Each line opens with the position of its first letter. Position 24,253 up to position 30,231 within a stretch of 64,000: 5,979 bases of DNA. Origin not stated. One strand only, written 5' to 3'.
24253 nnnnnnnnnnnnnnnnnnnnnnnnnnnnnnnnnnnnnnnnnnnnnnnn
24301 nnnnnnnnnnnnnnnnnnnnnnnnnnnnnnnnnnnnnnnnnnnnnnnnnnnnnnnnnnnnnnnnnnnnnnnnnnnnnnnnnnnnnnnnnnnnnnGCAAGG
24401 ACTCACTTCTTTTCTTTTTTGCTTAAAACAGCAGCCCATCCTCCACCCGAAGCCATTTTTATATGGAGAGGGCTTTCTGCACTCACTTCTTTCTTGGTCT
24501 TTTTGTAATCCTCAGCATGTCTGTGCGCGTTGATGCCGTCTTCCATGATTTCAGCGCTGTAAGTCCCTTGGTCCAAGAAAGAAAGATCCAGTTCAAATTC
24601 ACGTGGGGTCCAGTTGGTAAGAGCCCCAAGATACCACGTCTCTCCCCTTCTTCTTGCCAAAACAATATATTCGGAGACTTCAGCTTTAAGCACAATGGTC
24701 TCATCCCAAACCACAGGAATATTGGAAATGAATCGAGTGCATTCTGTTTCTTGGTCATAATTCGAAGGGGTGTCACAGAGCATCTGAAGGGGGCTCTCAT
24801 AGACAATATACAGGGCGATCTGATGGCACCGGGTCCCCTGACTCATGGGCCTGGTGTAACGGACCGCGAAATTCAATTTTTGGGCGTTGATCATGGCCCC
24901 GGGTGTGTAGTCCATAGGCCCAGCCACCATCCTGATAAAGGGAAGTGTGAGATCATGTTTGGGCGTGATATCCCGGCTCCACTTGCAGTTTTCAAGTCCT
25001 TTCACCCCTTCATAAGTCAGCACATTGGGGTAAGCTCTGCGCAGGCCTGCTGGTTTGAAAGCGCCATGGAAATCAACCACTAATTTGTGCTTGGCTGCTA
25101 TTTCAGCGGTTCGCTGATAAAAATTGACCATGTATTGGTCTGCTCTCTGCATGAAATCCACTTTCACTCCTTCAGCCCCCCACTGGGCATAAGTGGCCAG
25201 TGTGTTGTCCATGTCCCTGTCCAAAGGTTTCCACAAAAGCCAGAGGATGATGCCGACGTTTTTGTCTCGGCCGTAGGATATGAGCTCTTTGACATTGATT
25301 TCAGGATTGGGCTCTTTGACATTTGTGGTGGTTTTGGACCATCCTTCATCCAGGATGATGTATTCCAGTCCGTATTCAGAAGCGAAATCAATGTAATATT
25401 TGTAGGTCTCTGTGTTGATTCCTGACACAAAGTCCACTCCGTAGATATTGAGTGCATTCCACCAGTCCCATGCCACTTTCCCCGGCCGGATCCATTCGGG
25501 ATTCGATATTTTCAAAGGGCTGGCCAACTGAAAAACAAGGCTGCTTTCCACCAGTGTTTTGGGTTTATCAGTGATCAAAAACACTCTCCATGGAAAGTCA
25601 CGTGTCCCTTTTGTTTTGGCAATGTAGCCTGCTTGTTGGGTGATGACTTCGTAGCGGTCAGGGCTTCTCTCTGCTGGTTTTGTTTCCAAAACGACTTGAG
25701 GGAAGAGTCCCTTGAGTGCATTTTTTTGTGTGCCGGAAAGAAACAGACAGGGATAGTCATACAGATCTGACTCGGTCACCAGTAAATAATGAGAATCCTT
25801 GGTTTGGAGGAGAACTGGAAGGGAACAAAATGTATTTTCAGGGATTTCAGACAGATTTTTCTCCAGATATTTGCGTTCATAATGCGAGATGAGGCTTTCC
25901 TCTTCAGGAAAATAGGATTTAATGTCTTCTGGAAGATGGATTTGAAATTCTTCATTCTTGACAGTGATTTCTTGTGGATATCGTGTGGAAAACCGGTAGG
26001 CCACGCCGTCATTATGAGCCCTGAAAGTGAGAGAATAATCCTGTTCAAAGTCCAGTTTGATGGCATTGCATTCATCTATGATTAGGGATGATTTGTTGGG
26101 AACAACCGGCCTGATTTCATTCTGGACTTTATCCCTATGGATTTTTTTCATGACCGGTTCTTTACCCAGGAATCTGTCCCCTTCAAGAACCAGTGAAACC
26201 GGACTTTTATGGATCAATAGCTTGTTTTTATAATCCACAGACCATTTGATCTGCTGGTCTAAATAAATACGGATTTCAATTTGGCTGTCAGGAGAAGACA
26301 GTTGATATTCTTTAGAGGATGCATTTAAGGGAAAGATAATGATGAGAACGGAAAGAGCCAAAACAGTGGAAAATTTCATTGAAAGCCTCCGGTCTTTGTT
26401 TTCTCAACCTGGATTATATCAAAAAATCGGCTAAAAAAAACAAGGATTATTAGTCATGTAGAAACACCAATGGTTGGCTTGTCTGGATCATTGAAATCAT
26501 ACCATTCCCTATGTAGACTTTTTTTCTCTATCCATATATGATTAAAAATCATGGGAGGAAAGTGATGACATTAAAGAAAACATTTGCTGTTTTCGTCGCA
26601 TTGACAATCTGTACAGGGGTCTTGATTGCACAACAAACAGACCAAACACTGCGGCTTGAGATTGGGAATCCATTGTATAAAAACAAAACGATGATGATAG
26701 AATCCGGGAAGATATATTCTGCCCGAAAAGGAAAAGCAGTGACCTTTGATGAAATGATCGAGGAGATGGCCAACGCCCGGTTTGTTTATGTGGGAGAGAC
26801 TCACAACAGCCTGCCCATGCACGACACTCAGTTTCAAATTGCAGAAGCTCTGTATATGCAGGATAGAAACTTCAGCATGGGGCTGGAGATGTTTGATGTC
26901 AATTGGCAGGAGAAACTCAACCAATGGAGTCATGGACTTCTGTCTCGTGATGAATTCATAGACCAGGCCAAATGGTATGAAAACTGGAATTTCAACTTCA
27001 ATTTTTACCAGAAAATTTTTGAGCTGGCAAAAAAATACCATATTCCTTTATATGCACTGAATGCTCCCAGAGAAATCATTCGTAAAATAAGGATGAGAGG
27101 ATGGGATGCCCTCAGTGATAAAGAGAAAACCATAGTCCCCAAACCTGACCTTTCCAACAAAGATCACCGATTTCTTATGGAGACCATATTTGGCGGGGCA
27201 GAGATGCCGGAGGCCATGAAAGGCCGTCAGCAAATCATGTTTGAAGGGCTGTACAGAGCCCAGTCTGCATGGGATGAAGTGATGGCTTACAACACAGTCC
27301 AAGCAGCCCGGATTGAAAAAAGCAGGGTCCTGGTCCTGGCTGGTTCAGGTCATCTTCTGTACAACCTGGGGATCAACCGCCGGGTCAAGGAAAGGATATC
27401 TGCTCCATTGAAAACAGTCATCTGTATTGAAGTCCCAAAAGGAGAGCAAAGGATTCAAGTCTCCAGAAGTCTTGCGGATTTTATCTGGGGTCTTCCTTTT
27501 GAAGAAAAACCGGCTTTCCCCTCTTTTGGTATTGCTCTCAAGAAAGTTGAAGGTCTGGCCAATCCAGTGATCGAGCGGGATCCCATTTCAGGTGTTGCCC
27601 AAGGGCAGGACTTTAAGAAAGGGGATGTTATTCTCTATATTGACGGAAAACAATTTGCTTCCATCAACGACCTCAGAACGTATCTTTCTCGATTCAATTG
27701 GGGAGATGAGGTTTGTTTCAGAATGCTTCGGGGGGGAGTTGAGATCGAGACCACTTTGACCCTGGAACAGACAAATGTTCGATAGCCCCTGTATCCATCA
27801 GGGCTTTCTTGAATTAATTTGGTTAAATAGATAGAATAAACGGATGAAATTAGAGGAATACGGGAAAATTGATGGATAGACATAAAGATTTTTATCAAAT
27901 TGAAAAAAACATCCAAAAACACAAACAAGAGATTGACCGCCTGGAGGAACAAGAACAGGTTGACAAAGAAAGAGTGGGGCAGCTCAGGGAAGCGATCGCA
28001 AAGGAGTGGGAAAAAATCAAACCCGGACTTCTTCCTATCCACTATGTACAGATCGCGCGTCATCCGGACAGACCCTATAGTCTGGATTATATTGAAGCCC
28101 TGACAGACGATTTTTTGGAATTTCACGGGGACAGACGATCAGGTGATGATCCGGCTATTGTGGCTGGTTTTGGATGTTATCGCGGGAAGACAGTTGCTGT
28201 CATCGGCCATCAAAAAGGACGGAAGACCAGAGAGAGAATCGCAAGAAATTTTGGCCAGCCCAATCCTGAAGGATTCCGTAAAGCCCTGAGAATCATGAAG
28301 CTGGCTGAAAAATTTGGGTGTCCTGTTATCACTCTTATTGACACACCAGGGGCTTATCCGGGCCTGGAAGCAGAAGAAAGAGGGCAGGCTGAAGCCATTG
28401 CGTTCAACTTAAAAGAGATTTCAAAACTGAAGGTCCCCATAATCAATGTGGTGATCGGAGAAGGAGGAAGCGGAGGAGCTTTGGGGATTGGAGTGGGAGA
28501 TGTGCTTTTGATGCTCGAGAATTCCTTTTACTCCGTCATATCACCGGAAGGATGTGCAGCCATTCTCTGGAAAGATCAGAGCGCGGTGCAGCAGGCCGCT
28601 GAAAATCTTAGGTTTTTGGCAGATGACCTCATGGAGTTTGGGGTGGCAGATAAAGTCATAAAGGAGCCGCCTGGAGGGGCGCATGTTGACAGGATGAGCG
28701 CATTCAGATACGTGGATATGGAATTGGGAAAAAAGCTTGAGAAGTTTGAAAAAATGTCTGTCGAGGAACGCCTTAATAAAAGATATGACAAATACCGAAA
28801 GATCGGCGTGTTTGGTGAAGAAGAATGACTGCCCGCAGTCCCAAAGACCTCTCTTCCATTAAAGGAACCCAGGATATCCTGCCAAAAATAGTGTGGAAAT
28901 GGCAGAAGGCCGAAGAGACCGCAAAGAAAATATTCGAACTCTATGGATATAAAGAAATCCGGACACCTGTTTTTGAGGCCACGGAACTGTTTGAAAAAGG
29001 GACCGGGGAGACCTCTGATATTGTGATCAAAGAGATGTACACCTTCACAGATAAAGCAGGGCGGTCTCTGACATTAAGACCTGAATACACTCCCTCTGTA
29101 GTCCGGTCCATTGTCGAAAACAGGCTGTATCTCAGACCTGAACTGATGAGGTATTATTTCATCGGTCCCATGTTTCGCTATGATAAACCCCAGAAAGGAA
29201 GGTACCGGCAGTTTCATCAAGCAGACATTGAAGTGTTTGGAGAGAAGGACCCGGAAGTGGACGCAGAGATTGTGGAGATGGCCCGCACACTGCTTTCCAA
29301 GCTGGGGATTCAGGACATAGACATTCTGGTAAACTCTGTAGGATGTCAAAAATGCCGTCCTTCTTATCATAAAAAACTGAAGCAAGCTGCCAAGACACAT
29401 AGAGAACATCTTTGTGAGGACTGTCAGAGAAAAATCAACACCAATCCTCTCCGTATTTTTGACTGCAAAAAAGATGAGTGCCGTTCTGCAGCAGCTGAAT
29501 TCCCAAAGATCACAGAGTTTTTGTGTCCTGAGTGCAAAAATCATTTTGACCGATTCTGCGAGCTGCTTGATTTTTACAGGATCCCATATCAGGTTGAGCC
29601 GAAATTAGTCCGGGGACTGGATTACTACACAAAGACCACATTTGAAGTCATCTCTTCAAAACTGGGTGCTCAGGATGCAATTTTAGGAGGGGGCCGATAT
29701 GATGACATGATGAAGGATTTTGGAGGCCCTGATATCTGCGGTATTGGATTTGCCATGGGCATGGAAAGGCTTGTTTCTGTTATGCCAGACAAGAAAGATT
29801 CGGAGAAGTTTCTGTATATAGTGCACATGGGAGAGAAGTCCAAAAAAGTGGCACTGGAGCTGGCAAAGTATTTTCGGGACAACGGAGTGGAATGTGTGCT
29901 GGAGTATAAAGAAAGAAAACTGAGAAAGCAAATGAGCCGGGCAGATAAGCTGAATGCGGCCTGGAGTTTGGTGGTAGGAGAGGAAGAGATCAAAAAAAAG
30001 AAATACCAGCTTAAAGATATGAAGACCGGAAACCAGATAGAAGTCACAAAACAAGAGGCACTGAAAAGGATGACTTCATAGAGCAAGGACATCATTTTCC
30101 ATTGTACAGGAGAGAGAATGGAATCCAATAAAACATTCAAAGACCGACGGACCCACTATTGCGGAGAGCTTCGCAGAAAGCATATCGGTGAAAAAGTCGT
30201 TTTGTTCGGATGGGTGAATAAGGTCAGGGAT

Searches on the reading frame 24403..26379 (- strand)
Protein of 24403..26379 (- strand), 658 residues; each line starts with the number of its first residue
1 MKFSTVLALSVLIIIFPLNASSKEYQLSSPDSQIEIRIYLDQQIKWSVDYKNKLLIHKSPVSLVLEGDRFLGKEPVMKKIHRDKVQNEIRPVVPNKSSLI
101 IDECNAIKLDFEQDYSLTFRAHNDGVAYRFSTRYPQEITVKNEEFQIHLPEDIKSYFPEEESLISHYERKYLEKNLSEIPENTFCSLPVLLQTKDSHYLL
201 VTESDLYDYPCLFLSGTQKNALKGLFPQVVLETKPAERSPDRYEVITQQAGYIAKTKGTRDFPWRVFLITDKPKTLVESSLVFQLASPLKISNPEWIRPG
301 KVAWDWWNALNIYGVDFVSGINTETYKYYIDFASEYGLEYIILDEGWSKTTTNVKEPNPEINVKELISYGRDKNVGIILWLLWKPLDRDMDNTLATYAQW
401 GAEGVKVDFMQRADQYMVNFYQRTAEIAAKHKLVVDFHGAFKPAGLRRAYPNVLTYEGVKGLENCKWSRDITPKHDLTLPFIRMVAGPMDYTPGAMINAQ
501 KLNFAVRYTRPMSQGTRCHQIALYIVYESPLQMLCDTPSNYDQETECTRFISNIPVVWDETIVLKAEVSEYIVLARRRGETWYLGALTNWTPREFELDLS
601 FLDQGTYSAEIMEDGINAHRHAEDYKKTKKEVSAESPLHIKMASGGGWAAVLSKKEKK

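Call 4: search_protein_families(library=pfam, proteins=[window:24403-26379:-], max_evalue=0.01)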
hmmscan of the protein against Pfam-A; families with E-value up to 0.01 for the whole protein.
window:24403-26379:- (658 aa): 3 families
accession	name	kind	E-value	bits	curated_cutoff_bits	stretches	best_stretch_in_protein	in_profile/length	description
PF10566.15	Glyco_hydro_97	-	2.6e-110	368.6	32.5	1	295-555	3-275/275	Glycoside hydrolase 97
PF14508.12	GH97_N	-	7e-53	179.9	25.3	1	27-288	1-229/229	Glycosyl-hydrolase 97 N-terminal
PF14509.12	GH97_C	-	1.3e-33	115.5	25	1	557-652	1-96/97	Glycosyl-hydrolase 97 C-terminal, oligomerisation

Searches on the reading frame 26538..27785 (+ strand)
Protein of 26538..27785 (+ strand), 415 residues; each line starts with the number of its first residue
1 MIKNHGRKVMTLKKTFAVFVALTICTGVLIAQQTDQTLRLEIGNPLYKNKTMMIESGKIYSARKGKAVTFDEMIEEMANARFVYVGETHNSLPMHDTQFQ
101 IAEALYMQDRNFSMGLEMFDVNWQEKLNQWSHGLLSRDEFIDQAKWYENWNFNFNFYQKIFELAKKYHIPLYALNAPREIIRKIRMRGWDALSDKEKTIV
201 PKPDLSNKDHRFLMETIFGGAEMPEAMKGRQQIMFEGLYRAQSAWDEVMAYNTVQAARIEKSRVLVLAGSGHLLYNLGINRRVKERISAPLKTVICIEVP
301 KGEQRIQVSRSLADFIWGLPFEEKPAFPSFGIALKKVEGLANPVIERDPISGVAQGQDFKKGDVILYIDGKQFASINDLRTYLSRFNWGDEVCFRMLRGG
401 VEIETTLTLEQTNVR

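Call 47: search_protein_families(library=pfam, proteins=[window:26538-27785:+], max_evalue=0.00001)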
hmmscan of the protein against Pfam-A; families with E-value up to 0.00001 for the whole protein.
window:26538-27785:+ (415 aa): 2 families
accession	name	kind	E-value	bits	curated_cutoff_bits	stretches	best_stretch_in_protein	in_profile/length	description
PF04187.18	Cofac_haem_bdg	-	9.6e-54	183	27.7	1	73-283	1-213/213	Haem-binding uptake, Tiki superfamily, ChaN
PF13180.12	PDZ_2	-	5.3e-09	36.7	27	1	353-409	24-80/80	PDZ domain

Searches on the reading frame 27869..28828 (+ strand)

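Call 47: search_protein_families(library=pfam, proteins=[window:27869-28828:+], max_evalue=0.00001)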
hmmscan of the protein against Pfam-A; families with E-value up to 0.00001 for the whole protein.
window:27869-28828:+ (319 aa): 2 families
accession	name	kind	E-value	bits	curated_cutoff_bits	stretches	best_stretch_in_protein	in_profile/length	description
PF03255.19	ACCA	-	2.8e-128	427.9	23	1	10-313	3-310/310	Acetyl co-enzyme A carboxylase carboxyltransferase-like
PF01039.27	Carboxyl_trans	-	6.6e-17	61.7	22.3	1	68-245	256-428/493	Carboxyl transferase domain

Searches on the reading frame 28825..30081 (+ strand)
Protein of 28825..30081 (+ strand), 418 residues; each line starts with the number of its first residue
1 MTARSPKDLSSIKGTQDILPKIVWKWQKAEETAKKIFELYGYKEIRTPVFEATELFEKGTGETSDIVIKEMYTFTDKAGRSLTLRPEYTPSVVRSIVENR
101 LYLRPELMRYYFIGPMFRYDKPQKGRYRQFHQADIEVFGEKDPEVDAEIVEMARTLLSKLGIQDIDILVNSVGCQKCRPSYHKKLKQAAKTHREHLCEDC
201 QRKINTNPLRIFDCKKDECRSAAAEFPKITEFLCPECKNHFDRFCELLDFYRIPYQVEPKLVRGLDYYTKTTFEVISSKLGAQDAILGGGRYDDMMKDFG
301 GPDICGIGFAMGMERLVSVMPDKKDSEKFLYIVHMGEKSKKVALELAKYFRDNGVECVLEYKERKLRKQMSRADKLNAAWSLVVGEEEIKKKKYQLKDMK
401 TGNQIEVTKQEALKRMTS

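Call 47: search_protein_families(library=pfam, proteins=[window:28825-30081:+], max_evalue=0.00001)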
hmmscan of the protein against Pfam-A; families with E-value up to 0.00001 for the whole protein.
window:28825-30081:+ (418 aa): 3 families
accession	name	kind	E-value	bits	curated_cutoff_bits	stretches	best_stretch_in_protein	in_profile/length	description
PF13393.11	tRNA-synt_His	-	1e-49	169.9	25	1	14-316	1-308/308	Histidyl-tRNA synthetase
PF03129.25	HGTP_anticodon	-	2.2e-15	57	21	1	331-415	3-90/94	Anticodon binding domain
PF00587.30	tRNA-synt_2b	-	3.5e-15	56.9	29.3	1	72-284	1-129/179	tRNA synthetase class II core domain (G, H, P, S and T)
